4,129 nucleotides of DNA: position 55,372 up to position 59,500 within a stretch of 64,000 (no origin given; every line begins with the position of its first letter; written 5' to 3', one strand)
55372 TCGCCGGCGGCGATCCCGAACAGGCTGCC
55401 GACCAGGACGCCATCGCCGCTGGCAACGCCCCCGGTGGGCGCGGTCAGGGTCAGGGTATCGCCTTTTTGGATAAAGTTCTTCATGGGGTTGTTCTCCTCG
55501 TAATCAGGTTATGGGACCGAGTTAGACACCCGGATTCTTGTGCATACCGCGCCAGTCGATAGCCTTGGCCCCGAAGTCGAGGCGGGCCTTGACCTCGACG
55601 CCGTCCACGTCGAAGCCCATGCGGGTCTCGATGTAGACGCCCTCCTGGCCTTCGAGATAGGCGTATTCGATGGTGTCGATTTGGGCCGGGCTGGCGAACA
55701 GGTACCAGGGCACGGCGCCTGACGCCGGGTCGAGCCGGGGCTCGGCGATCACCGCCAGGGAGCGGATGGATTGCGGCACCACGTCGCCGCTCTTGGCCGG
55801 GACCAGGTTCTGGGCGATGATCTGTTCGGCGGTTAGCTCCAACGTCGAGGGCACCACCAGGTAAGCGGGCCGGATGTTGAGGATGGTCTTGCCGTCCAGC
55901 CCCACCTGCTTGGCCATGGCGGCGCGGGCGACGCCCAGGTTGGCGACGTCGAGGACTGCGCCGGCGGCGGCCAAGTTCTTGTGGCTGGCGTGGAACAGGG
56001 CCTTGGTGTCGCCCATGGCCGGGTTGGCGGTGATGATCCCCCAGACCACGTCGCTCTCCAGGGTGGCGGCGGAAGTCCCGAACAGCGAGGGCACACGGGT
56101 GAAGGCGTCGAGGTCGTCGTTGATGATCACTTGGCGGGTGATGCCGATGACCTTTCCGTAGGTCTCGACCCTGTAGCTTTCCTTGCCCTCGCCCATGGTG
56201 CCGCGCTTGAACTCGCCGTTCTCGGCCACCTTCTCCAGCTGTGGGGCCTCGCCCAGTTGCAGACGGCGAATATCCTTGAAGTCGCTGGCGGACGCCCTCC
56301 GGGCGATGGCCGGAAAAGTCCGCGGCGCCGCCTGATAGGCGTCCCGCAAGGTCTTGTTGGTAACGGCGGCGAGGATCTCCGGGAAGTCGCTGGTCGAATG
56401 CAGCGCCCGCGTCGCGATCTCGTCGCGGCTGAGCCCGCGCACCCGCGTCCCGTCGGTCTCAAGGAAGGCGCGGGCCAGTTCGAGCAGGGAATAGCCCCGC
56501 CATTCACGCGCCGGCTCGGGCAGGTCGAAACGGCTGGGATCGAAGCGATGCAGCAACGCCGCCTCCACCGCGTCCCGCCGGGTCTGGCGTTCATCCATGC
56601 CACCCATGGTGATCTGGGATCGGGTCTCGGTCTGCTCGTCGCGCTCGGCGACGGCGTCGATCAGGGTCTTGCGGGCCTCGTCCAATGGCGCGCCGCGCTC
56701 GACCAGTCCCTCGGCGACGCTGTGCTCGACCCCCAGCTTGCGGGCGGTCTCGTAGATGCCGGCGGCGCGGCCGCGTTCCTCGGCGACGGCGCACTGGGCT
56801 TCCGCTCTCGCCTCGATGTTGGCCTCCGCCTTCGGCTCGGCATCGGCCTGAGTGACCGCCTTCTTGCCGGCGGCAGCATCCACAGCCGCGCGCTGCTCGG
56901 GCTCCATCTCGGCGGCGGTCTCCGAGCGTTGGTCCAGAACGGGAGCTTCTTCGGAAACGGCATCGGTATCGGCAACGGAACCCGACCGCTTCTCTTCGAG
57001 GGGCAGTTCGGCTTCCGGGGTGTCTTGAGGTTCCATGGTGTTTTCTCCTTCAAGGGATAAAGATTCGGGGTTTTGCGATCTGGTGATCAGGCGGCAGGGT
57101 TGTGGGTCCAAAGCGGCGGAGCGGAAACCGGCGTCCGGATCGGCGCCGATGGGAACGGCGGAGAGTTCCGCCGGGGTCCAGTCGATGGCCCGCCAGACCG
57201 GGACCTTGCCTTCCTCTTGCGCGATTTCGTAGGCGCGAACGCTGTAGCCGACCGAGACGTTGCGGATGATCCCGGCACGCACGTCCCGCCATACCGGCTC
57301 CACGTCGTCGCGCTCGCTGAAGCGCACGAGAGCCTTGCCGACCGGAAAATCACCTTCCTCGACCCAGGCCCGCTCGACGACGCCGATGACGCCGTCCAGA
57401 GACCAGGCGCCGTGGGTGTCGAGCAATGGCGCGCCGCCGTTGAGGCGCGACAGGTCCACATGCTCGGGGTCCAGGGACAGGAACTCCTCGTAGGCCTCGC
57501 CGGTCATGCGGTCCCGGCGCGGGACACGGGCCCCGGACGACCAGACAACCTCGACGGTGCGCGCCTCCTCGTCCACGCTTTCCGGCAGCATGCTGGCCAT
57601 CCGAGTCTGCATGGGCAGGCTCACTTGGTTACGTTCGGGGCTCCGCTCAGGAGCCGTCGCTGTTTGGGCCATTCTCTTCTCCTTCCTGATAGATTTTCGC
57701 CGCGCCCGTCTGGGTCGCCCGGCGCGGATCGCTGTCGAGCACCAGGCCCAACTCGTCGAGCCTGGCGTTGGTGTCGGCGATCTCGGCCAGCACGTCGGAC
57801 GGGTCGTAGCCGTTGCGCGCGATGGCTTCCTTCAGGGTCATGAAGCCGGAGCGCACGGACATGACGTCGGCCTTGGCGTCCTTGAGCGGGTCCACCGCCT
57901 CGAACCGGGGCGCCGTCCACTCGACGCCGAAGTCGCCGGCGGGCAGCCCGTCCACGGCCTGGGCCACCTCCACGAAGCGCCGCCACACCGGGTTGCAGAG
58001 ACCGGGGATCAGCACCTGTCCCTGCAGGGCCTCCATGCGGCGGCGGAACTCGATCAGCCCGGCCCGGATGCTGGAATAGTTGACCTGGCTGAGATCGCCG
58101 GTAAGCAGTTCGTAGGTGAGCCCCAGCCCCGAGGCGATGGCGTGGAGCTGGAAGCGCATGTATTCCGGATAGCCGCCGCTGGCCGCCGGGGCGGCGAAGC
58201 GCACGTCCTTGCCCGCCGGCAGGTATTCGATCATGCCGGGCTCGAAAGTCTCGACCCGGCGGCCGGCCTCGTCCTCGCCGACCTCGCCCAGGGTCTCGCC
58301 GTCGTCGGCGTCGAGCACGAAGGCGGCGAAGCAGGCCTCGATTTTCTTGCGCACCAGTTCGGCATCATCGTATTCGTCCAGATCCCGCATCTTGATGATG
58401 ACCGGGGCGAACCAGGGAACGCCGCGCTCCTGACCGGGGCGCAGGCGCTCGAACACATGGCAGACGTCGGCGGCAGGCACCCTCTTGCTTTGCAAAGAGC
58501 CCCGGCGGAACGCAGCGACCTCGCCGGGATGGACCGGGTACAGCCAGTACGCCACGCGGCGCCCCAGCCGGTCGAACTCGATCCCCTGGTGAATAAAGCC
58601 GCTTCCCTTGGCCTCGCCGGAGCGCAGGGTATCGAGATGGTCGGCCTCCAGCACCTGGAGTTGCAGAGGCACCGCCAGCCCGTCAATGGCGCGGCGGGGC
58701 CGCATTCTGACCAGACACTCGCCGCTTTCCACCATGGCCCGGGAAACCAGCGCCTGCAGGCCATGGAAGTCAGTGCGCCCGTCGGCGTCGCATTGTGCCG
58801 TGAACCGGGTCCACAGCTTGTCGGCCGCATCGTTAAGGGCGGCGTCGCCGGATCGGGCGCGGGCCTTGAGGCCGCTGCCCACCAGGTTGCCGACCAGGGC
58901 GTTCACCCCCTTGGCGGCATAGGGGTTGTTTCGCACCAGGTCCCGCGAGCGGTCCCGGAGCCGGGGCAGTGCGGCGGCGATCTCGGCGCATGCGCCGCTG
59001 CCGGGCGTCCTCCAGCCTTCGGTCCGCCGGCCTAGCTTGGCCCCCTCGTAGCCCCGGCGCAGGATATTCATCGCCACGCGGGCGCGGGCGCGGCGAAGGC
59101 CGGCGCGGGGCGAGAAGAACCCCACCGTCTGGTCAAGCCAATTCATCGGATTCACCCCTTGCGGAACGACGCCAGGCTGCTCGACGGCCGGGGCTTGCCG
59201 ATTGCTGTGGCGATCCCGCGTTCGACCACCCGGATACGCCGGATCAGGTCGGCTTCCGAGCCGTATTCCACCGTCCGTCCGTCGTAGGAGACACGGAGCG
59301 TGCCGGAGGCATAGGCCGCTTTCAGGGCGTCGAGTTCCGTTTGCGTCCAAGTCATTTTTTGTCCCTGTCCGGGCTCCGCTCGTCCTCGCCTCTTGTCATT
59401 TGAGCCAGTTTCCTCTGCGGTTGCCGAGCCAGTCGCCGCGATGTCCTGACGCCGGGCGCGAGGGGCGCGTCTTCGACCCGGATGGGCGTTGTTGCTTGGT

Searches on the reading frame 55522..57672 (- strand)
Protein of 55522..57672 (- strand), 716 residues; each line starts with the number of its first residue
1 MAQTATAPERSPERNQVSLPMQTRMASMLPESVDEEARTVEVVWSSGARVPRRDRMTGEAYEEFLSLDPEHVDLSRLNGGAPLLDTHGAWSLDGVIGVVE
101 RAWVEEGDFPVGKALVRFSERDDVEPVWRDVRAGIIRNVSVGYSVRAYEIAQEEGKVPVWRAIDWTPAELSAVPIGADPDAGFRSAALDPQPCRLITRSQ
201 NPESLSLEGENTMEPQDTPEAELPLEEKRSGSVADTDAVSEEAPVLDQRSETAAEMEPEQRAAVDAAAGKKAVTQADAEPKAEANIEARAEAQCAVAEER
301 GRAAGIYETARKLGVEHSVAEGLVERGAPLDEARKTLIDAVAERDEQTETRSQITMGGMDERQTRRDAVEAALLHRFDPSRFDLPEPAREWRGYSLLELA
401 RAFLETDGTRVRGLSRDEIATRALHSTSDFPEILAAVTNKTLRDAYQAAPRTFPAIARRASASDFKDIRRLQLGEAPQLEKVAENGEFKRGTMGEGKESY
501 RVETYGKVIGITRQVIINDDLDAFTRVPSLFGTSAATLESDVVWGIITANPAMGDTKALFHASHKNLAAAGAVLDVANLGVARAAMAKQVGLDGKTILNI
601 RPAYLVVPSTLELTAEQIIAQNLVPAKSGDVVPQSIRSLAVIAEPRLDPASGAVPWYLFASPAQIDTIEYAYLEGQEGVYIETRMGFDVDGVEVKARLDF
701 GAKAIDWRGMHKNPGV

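Call 7: search_protein_families(library=pfam, proteins=[window:55522-57672:-], max_evalue=0.01)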
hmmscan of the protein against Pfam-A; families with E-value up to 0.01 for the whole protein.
window:55522-57672:- (716 aa): 2 families
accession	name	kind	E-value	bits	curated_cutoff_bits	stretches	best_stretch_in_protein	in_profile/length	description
PF25209.1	Phage_capsid_4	-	9.7e-59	200.2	27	1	419-713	7-262/262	Phage capsid protein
PF10124.15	Mu-like_gpT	-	1.6e-08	34.7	20.1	1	572-625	218-270/289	Mu-like prophage major head subunit gpT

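Call 8: search_protein_families(library=phrogs, proteins=[window:55522-57672:-], max_evalue=0.01)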
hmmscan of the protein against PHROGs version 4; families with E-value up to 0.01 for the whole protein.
window:55522-57672:- (716 aa): 7 families
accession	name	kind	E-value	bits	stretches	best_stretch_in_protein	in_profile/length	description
phrog_4523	-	head and packaging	1.3e-245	818.1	1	14-715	6-643/644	major head and protease protein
phrog_133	-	head and packaging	2.2e-103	348.1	1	251-715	194-667/668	head maturation protease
phrog_617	-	head and packaging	2.5e-37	130.1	1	21-366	8-280/626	major head protein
phrog_26519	-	unknown function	3.2e-33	116.1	1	525-712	3-189/192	-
phrog_29592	-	unknown function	7.7e-25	88.2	1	455-713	622-888/893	-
phrog_371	-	head and packaging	4.6e-11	43.5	2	438-580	16-158/303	major head protein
phrog_80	-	head and packaging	1.5e-08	35.3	1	124-285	316-433/607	head maturation protease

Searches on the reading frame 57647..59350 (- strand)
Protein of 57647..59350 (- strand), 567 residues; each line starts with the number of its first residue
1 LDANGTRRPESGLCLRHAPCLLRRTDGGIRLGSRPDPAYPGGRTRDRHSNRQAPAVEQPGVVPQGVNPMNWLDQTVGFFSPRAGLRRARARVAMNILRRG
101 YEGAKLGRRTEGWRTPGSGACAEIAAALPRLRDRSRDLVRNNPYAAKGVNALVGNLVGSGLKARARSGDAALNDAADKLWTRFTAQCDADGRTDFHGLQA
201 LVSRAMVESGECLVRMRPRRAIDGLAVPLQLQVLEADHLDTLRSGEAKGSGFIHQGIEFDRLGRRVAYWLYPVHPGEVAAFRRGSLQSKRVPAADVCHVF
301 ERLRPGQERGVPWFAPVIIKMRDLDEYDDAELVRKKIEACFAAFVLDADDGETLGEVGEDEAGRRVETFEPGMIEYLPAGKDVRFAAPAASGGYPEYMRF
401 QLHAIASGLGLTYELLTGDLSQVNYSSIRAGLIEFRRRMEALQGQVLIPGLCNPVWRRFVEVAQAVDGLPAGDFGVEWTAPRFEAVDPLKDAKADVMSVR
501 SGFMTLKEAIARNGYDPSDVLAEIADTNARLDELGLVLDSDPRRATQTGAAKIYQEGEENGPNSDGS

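Call 7: search_protein_families(library=pfam, proteins=[window:57647-59350:-], max_evalue=0.01)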
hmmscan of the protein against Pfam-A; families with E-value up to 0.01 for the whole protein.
window:57647-59350:- (567 aa): 1 family
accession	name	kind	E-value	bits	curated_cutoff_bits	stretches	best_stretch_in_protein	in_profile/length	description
PF05136.18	Phage_portal_2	-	9e-124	413.6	32.9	1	107-443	2-354/354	Phage portal protein, lambda family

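Call 8: search_protein_families(library=phrogs, proteins=[window:57647-59350:-], max_evalue=0.01)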
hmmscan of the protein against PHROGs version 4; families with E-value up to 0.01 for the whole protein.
window:57647-59350:- (567 aa): 6 families
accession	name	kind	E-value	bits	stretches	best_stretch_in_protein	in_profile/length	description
phrog_21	-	head and packaging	3.3e-111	374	1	67-552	7-518/1362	portal protein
phrog_537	-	head and packaging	8.8e-47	160.2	1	352-556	11-224/233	portal protein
phrog_3993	-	unknown function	0.0021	19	1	103-159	28-84/195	-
phrog_33813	-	unknown function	0.0022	18.8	1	76-160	12-92/160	-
phrog_9232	-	head and packaging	0.0023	17.9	0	136-534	63-444/502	portal protein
phrog_27056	-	unknown function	0.0052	17.6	1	103-158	28-83/135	-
